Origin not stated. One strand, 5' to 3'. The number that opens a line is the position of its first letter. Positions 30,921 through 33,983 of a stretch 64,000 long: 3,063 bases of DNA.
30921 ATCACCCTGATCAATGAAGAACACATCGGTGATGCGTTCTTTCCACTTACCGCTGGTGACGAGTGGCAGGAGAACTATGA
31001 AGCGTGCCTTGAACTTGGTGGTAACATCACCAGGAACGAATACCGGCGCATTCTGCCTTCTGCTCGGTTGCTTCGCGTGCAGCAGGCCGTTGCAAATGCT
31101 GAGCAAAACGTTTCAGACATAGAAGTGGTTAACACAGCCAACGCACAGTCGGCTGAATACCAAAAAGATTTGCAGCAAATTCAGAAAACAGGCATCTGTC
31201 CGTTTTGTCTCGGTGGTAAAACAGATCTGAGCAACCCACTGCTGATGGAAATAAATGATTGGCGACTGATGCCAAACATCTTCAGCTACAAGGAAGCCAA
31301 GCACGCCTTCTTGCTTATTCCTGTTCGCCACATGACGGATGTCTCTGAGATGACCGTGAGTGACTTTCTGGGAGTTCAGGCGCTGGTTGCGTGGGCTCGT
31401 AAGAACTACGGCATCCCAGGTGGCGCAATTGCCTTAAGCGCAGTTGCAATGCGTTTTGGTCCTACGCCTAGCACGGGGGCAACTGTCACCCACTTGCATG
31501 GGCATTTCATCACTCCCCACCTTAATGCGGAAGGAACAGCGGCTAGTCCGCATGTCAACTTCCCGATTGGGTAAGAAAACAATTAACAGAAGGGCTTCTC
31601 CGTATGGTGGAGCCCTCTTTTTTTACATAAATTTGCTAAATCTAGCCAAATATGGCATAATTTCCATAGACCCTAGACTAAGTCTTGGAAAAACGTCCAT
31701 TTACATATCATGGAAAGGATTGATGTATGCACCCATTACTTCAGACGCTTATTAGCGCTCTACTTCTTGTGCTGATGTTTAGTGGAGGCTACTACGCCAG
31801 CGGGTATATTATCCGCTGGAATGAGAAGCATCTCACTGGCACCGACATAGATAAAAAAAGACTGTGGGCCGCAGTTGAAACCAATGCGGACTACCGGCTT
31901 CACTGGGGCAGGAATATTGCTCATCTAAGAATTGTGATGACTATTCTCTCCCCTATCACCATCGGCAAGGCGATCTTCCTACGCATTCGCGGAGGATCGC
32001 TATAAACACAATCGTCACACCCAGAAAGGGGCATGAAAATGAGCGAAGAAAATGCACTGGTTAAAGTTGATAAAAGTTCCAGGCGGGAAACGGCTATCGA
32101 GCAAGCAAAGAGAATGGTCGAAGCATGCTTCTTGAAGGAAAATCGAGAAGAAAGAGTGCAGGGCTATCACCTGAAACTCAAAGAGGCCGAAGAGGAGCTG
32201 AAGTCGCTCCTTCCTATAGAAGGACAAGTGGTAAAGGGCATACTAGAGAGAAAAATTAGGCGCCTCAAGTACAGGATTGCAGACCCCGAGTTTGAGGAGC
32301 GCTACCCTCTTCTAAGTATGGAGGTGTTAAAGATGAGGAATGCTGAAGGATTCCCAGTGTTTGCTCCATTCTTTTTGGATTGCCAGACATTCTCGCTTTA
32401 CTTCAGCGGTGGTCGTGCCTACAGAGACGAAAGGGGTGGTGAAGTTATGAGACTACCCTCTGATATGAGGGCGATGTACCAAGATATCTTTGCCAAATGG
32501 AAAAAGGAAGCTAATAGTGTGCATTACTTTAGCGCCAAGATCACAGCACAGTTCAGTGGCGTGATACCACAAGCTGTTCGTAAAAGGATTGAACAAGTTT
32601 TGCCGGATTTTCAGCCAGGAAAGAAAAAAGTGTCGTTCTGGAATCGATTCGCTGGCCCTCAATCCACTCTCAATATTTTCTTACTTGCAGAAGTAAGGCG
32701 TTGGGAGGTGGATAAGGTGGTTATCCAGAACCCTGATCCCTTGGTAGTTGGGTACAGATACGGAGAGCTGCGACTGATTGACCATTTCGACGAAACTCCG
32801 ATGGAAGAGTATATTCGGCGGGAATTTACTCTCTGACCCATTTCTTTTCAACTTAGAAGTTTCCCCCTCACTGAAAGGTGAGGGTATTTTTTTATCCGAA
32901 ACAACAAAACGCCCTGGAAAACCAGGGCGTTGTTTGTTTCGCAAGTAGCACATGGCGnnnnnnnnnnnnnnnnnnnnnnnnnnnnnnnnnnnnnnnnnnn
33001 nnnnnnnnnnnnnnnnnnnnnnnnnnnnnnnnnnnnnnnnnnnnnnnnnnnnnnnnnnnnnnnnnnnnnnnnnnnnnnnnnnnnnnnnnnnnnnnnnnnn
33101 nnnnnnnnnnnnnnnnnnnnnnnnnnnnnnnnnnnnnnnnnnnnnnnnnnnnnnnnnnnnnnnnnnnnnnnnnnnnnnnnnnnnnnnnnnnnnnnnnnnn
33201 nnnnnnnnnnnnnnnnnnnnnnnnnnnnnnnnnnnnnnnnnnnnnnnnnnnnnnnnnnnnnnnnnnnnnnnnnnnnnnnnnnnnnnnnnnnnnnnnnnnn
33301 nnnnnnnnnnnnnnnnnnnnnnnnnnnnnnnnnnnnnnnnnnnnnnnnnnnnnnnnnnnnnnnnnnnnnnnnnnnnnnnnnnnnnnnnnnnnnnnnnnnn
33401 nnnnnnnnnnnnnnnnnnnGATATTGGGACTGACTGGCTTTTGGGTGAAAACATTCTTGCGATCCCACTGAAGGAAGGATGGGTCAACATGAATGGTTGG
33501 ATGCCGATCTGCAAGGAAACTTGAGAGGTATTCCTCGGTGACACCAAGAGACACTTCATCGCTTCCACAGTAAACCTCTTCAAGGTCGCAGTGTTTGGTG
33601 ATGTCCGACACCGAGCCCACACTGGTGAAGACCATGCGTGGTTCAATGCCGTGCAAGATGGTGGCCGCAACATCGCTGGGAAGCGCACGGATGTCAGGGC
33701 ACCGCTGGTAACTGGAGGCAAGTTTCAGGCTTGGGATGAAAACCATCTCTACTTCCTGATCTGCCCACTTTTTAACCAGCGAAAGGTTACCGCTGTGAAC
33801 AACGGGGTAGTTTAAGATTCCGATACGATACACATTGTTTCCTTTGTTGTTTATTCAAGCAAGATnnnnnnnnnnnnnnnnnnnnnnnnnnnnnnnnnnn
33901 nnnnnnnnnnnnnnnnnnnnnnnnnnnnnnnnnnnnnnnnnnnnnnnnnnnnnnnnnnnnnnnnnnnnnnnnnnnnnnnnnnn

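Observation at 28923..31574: Two DHFR-family genes flanking thyA, one fused to a HIT (histidine-triad) domain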

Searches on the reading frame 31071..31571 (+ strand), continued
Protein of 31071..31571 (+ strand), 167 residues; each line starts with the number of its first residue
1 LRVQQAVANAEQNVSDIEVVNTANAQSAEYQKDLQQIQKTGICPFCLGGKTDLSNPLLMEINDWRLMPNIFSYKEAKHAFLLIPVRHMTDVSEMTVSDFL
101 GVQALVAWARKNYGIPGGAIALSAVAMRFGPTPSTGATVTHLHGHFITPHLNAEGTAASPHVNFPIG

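Call 79: search_protein_families(library=pfam, proteins=[P0134, P0066, P0116, P0087, P0031, P0154], max_evalue=0.01)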
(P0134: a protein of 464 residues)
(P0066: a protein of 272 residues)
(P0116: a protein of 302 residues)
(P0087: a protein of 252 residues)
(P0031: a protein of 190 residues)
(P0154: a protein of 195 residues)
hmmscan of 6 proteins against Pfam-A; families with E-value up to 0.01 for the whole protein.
P0134 (464 aa): 1 family
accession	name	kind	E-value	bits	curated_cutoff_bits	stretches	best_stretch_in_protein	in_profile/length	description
PF00303.24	Thymidylat_synt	-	7.2e-42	143.8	24.3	1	177-461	1-263/266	Thymidylate synthase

P0066 (272 aa): 2 families
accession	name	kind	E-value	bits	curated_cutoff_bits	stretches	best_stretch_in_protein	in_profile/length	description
PF01230.28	HIT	-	0.00017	22.6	21.5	0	70-136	26-93/98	HIT domain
PF11969.13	DcpS_C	-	0.00022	22.1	24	0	57-142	23-106/114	Scavenger mRNA decapping enzyme C-term binding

P0116 (302 aa): 0 families

P0087 (252 aa): 1 family
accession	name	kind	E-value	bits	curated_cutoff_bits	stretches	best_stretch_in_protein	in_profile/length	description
PF11969.13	DcpS_C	-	0.00046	21.1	24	0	29-132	2-104/114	Scavenger mRNA decapping enzyme C-term binding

P0031 (190 aa): 2 families
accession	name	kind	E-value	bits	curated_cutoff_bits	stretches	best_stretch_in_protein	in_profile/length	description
PF11969.13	DcpS_C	-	0.00029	21.7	24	1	93-181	21-108/114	Scavenger mRNA decapping enzyme C-term binding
PF01230.28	HIT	-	0.0018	19.3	21.5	1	107-174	25-94/98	HIT domain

P0154 (195 aa): 2 families
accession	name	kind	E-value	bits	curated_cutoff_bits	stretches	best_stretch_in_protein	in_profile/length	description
PF01230.28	HIT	-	2.1e-05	25.5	21.5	1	108-177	24-95/98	HIT domain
PF11969.13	DcpS_C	-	0.0097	16.8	24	0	90-144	16-68/114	Scavenger mRNA decapping enzyme C-term binding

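Call 92: search_protein_families(library=ncbifam, alignment_id=A3, max_evalue=0.01)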
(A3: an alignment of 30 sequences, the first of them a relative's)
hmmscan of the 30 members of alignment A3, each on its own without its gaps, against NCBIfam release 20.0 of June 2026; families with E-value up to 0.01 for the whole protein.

A. member 1, P0012 (145 aa): 1 family
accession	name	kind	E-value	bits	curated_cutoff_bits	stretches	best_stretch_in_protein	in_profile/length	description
NF052622.1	ATPAdlTfActino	equivalog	0.0063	16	290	1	47-132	57-142/176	ATP adenylyltransferase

B. families by the number of members that match (of 30 scanned): 6 families
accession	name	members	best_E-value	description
NF052622.1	ATPAdlTfActino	12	4.2e-05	ATP adenylyltransferase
NF007965.0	PRK10687.1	2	5.9e-05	purine nucleoside phosphoramidase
NF045834.1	M_plasma_HinT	2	0.0006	histidine triad protein HinT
NF008724.0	PRK11720.1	2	0.0042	UDP-glucose--hexose-1-phosphate uridylyltransferase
TIGR00209.1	galT_1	1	0.00041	galactose-1-phosphate uridylyltransferase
NF052545.1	TransRegPerRClab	1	0.01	transcriptional regulator PerR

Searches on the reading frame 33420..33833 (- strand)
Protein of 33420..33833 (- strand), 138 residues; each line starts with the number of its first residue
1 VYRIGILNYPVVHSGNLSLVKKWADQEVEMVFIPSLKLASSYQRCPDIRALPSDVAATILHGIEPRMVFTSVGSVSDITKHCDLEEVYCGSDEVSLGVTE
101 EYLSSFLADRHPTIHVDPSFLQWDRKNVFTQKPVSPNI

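Call 56: search_solved_structures(query=A7, max_evalue=10, show_alignments=2)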
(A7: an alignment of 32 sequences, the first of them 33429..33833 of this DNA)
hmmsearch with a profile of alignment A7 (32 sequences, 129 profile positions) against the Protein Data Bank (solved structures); distinct sequences matched with E-value up to 10: 12.
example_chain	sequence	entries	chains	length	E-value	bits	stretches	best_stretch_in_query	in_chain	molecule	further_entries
8qjz_A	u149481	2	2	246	1.1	12.7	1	8-32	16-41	UDP-2,3-diacylglucosamine hydrolase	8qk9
8zxq_A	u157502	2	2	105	1.2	12.6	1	20-101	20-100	Ssr1698 protein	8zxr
6xhi_A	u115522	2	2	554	1.3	12.5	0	19-99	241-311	Thermosome subunit beta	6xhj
4xcg_B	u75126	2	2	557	1.3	12.5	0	19-99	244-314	Thermosome subunit beta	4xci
4a5b_A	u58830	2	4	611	1.3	12.5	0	3-38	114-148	NUCLEOSIDE-TRIPHOSPHATASE 2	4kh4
4kh5_A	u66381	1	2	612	1.3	12.5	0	3-38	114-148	Nucleoside-triphosphatase 2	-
4jep_A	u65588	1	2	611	1.3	12.5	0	3-38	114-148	Nucleoside-triphosphatase 2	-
4xcd_A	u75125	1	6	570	1.4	12.4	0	19-99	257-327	Thermosome subunit beta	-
4kh6_A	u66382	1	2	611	1.8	12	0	3-38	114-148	Nucleoside-triphosphatase 2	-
4d4e_A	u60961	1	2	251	2.2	11.7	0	32-81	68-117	ARMADILLO REPEAT PROTEIN ARM00016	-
5by7_A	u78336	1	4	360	2.4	11.6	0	25-57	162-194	3-oxoacyl-ACP synthase III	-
5mfb_A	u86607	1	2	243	2.7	11.4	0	32-92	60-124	YIII(Dq)4CqI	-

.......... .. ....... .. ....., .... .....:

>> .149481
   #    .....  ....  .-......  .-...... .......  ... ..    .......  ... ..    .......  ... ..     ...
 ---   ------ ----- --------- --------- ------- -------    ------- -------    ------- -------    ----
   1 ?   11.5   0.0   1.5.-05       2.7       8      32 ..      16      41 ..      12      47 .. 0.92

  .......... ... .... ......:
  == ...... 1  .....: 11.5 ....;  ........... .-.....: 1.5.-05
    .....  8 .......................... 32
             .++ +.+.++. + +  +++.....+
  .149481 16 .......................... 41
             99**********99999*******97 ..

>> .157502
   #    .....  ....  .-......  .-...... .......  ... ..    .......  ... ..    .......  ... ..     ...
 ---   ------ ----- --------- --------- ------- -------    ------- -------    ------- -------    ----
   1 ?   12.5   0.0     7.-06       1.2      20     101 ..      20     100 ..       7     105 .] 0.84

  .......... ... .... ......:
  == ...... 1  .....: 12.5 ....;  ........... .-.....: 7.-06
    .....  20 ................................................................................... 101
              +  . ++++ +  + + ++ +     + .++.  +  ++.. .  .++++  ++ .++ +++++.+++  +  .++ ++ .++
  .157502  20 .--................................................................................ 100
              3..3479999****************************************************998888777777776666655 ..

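Call 57: search_protein_families(library=pfam, alignment_id=A7, max_evalue=1)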
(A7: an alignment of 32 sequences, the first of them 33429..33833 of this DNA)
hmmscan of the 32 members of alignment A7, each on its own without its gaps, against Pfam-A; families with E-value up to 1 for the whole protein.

A. member 1, window:33429-33833:- (135 aa): 0 families

B. families by the number of members that match (of 32 scanned): 16 families
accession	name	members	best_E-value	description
PF08452.15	DNAP_B_exo_N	1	0.0035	DNA polymerase family B exonuclease domain, N-terminal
PF10216.14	ChpXY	1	0.0052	CO2 hydration protein (ChpXY)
PF09920.14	DUF2150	1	0.0069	Uncharacterized protein conserved in archaea (DUF2150)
PF17514.7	DUF5442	1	0.017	Family of unknown function (DUF5442)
PF11487.14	RestrictionSfiI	1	0.022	Type II restriction enzyme SfiI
PF22649.2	Cgl0159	1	0.023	Cgl0159-like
PF24786.1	RXYLT1_N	1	0.04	RXYLT1 N-terminal domain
PF21400.3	Ndc10_N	1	0.04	Ndc10 N-terminal domain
PF20527.3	DUF6742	1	0.045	Domain of unknown function (DUF6742)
PF25398.1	CUX1_N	1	0.048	CUX1-like, N-terminal tRNA-binding arm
PF16830.10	NBD94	1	0.053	Nucleotide-Binding Domain 94 of RH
PF06514.17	PsbU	1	0.065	Photosystem II 12 kDa extrinsic protein (PsbU)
PF19685.4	DUF6187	1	0.11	Family of unknown function (DUF6187)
PF08974.15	DUF1877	1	0.13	Domain of unknown function (DUF1877)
PF00009.33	GTP_EFTU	1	0.2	Elongation factor Tu GTP binding domain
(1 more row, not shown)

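Call 74: predict_structure(alignment_id=A8)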
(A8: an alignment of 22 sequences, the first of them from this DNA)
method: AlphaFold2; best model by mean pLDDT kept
length: 137 residues; sequences in the alignment: 22
mean_pLDDT: 86.5   pTM: 0.78
mean pLDDT of the five models: 86.5, 85.3, 84.6, 84.3, 84.0
residues with pLDDT >= 90: 79; 70-90: 43; 50-70: 15; < 50: 0
segments of 3 or more residues with pLDDT < 50: none
pLDDT, mean of each block of 10 residues (from residue 1): 92 92 96 93 89 95 94 73 89 92 78 87 64 72
secondary structure, 60 per line:
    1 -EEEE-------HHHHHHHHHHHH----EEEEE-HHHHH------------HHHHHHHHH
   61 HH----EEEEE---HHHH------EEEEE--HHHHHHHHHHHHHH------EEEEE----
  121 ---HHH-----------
elements in order: E2-5 H13-24 E29-33 H35-39 H52-62 E67-71 H75-78 E85-89 H92-105 E112-116

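Call 76: fold_search(model_id=the predicted structure, library=pdb)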
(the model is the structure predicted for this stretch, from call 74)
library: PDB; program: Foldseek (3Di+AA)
matches with E <= 10: 1083; with E <= 0.001: 0
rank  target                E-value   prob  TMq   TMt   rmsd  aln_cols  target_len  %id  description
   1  3do8_A                2.3e-03  1.00  0.56  0.56   6.2       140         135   15  The crystal structure of the protein with unknown function from Archaeoglobus fulgidus (released 2008-09-02)
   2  3qtt_A                2.3e-03  0.99  0.45  0.28   8.6       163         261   14  Crystal Structure of Pantoate-beta-alanine Ligase from Francisella tularensis Complexed with Beta-gamma ATP and Beta-a (released 2011-03-23)
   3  5xf2_A                5.0e-03  1.00  0.54  0.52   4.5       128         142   12  Crystal structure of SeMet-HldC from Burkholderia pseudomallei (released 2017-07-19)
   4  3qtt_B                5.3e-03  0.98  0.47  0.29   6.7       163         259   13  Crystal Structure of Pantoate-beta-alanine Ligase from Francisella tularensis Complexed with Beta-gamma ATP and Beta-a (released 2011-03-23)
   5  3q10_C                5.3e-03  0.98  0.49  0.28   6.5       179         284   13  Pantoate-beta-alanine ligase from Yersinia pestis (released 2011-02-02)
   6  5x3d                  5.7e-03  1.00  0.59  0.63   3.7       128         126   13  Crystal structure of HEP-CMP-bound form of cytidylyltransferase (CyTase) domain of Fom1 from Streptomyces wedmorensis (released 2017-09-13)
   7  3n8h_A                5.7e-03  0.99  0.49  0.30   6.6       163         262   13  Crystal Structure of Pantoate-beta-alanine Ligase from Francisella tularensis (released 2010-06-16)
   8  3do8_B                6.1e-03  0.99  0.53  0.58   4.4       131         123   14  The crystal structure of the protein with unknown function from Archaeoglobus fulgidus (released 2008-09-02)
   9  9b2q                  7.4e-03  0.93  0.44  0.25   9.1       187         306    9  Crystal Structure of Pantothenate Synthetase from Candida albicans. (released 2025-03-26)
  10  5xf2_E                7.9e-03  1.00  0.55  0.53   4.7       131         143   12  Crystal structure of SeMet-HldC from Burkholderia pseudomallei (released 2017-07-19)
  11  2x3f_A                7.9e-03  0.98  0.47  0.26   7.2       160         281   14  Crystal Structure of the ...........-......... Staphylococcus aureus Sar2676, a Pantothenate Synthetase. (released 2010-07-21)
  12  5xf2_B                9.0e-03  1.00  0.61  0.54   4.1       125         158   11  Crystal structure of SeMet-HldC from Burkholderia pseudomallei (released 2017-07-19)
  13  3mue_A                9.0e-03  0.96  0.49  0.28   6.2       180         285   10  Crystal Structure of Pantoate-beta-Alanine Ligase from Salmonella typhimurium (released 2010-05-26)
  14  2b7l_A                1.1e-02  1.00  0.57  0.65   3.6       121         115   13  Crystal Structure of CTP:Glycerol-3-Phosphate Cytidylyltransferase from Staphylococcus aureus (released 2006-06-27)
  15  1coz_A                1.1e-02  0.99  0.51  0.55   4.7       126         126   15  CTP:GLYCEROL-3-PHOSPHATE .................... FROM BACILLUS SUBTILIS (released 1999-10-06)
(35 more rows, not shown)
